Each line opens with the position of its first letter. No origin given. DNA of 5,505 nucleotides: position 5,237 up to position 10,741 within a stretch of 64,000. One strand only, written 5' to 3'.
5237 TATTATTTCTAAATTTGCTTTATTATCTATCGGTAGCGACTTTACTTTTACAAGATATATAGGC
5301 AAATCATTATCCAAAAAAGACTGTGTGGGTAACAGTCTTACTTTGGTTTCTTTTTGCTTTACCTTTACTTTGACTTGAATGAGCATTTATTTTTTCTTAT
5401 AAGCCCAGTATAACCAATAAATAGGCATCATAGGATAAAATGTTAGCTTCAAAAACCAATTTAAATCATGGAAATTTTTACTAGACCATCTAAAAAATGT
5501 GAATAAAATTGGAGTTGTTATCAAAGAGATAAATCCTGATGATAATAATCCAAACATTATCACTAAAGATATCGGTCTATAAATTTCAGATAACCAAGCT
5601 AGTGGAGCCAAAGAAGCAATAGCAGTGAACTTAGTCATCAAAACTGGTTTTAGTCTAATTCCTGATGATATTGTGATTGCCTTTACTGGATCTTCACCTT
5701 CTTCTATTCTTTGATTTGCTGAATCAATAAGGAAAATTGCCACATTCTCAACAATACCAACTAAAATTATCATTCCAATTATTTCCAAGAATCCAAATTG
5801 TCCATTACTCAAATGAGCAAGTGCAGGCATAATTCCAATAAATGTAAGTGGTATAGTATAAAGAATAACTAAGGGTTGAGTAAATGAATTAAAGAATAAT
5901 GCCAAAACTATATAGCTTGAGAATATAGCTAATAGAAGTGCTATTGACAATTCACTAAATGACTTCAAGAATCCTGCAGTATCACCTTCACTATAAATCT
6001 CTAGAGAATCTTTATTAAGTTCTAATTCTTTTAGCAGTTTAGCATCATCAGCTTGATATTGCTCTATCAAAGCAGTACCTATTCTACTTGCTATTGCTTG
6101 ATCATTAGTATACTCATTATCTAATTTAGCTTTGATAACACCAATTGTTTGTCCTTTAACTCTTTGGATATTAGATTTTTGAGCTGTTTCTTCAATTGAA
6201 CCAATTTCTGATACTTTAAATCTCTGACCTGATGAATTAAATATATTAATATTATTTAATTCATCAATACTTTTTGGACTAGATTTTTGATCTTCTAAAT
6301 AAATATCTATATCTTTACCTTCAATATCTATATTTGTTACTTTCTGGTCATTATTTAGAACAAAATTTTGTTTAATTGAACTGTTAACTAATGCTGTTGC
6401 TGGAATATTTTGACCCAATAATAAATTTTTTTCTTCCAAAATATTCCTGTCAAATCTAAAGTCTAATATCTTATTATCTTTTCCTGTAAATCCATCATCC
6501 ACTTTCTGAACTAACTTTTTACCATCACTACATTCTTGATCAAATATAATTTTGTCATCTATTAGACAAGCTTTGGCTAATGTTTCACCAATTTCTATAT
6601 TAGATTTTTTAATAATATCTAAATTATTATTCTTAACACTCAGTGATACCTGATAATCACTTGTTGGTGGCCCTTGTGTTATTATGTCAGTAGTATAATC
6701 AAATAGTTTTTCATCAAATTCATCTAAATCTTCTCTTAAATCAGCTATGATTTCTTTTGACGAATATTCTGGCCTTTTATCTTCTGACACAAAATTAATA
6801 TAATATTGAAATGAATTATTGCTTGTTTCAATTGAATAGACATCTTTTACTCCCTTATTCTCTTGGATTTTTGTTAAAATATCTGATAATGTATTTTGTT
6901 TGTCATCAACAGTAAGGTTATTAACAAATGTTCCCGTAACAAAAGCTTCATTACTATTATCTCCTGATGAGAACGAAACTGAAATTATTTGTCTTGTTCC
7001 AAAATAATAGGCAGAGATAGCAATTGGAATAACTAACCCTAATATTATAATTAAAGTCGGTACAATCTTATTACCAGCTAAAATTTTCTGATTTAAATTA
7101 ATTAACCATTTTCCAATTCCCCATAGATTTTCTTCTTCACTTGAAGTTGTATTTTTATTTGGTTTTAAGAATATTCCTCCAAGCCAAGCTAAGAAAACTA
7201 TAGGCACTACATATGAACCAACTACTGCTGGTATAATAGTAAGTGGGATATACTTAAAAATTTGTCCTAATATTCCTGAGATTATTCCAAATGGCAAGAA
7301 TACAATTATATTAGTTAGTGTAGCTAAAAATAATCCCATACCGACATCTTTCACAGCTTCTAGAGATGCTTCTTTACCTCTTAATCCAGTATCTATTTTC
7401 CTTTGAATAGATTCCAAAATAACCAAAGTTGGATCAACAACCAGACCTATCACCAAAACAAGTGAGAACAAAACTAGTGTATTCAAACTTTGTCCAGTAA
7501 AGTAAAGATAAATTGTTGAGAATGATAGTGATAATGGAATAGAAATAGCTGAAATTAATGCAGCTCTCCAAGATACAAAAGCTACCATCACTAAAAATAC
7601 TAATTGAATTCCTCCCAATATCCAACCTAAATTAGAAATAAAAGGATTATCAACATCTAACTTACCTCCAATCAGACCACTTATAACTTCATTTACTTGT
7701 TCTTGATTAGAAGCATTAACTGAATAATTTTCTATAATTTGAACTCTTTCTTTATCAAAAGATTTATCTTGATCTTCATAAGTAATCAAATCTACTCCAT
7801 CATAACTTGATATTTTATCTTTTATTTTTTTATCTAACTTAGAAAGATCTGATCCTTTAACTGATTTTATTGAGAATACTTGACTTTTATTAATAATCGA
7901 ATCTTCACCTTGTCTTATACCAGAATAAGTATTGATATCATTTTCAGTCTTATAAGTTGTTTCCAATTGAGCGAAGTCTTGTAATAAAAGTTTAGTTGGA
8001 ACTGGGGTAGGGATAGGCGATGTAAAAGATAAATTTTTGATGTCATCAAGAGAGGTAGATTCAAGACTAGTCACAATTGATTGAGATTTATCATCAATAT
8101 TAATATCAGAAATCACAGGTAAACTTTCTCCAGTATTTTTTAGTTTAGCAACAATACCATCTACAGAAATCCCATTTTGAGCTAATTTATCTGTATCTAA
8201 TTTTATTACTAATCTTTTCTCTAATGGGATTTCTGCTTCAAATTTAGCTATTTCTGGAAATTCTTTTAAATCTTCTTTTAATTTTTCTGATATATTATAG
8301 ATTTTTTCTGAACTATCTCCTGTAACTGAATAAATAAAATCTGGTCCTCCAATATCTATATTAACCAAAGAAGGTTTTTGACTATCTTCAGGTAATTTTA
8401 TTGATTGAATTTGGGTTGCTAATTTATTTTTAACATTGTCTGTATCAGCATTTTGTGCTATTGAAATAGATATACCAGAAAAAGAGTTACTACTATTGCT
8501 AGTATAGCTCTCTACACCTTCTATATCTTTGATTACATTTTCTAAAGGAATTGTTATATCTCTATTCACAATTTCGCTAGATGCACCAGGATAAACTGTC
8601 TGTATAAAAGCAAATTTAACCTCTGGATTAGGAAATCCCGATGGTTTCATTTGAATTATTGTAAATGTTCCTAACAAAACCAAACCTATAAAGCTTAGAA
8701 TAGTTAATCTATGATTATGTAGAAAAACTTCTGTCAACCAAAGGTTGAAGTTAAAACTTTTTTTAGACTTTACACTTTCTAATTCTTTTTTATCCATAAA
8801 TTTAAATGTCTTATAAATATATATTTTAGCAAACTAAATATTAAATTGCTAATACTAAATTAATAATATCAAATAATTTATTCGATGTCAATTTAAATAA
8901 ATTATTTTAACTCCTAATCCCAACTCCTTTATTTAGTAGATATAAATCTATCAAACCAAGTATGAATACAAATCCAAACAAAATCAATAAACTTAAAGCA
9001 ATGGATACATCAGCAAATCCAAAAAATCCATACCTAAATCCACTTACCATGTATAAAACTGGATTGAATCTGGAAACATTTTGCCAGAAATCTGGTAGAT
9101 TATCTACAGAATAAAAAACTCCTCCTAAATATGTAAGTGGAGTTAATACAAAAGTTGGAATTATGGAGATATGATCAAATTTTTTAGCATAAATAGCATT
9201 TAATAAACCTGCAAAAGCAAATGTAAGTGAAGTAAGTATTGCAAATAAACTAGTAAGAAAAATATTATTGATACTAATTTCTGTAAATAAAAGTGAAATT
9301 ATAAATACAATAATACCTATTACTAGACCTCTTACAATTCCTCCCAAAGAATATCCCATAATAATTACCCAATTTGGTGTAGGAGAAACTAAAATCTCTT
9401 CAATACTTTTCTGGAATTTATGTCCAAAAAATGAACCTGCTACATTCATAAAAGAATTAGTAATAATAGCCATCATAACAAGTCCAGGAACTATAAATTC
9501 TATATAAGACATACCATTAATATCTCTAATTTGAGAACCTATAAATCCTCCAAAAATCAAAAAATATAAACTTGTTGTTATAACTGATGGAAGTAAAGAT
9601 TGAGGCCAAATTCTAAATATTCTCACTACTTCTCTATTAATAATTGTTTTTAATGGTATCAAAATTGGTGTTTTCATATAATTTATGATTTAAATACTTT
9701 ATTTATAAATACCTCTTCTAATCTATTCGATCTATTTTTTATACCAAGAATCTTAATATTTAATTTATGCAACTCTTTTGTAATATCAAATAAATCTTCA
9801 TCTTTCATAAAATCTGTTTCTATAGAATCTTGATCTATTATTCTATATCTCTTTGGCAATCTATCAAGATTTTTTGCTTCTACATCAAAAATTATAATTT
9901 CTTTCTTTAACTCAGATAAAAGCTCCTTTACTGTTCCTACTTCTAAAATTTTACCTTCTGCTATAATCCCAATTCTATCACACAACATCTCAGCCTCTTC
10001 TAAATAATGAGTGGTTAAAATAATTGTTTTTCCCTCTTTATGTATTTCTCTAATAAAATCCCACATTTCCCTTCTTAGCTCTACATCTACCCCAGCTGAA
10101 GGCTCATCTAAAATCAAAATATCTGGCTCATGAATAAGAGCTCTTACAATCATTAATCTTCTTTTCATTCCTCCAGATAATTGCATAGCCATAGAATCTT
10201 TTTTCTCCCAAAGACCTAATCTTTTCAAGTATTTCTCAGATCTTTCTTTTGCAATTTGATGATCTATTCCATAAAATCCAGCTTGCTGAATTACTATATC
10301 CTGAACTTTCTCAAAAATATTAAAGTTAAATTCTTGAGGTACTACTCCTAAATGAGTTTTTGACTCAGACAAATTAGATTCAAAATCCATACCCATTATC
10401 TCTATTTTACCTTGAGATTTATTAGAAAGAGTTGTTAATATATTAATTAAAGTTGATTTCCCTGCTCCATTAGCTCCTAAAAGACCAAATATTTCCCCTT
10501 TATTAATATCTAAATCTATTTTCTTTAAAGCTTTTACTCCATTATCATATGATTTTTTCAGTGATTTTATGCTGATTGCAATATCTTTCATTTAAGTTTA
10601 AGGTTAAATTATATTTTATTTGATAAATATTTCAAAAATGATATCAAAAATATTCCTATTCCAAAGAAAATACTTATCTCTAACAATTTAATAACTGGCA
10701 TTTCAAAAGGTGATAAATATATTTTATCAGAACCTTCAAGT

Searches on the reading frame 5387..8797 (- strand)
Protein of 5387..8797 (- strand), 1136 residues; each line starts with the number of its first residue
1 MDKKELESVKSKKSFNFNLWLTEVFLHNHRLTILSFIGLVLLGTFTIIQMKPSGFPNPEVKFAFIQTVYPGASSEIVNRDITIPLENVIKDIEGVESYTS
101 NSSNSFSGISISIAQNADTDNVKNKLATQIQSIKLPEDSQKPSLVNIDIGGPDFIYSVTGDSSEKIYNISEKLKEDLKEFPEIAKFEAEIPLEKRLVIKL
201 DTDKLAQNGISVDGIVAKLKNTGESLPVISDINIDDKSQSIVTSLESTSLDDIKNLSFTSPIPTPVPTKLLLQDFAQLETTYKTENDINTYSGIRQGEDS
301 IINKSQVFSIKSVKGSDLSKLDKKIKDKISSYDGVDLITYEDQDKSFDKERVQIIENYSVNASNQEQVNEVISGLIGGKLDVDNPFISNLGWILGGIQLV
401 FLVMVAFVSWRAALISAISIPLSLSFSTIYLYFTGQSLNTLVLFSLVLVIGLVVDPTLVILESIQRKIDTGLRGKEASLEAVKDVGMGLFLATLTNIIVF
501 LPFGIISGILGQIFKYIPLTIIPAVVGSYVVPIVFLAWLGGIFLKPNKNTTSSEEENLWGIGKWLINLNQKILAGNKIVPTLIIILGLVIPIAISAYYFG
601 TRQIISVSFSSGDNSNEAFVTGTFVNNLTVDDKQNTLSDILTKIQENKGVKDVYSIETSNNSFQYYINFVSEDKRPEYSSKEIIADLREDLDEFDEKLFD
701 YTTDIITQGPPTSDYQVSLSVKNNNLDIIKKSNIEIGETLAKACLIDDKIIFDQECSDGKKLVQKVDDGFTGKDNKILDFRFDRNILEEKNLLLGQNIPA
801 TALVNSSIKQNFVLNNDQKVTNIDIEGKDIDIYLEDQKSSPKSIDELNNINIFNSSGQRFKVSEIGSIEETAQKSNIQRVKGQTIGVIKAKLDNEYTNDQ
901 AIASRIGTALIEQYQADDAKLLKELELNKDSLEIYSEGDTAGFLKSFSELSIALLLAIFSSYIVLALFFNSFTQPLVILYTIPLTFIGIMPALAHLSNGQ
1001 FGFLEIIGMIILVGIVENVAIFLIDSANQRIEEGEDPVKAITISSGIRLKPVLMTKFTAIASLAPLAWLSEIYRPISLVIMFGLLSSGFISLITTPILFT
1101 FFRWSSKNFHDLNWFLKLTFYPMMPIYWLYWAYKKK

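Call 10: search_protein_families(library=pfam, proteins=[window:5387-8797:-], max_evalue=0.001)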
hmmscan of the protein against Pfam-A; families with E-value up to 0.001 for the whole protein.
window:5387-8797:- (1136 aa): 2 families
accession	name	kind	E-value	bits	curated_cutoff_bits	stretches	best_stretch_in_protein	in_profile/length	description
PF00873.25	ACR_tran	-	2e-102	344.1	28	3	395-742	339-698/1021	AcrB/AcrD/AcrF family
PF03176.21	MMPL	-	3e-08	33.4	20.5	0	396-506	152-268/333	MMPL family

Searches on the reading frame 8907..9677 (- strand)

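Call 10: search_protein_families(library=pfam, proteins=[window:8907-9677:-], max_evalue=0.001)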
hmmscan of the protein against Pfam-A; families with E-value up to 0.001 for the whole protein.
window:8907-9677:- (256 aa): 2 families
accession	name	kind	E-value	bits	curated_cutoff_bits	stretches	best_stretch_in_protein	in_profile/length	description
PF01061.29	ABC2_membrane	-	4.8e-39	134.5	26.9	1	9-219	3-211/211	ABC-2 type transporter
PF12698.13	ABC2_membrane_3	-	5.7e-11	42.5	31.6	1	56-242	158-343/347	ABC-2 family transporter protein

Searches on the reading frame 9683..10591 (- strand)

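Call 10: search_protein_families(library=pfam, proteins=[window:9683-10591:-], max_evalue=0.001)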
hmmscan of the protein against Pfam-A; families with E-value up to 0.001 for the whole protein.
window:9683-10591:- (302 aa): 3 families
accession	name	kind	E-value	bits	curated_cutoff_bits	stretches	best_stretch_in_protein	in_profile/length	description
PF00005.33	ABC_tran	-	9.3e-34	117.4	25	1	22-165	1-136/137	ABC transporter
PF13304.12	AAA_21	-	6.7e-11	43.2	27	2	137-195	237-298/304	AAA domain, putative AbiEii toxin, Type IV TA system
PF13175.12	AAA_15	-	6.6e-05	23.1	32.1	0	114-195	291-369/374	AAA ATPase domain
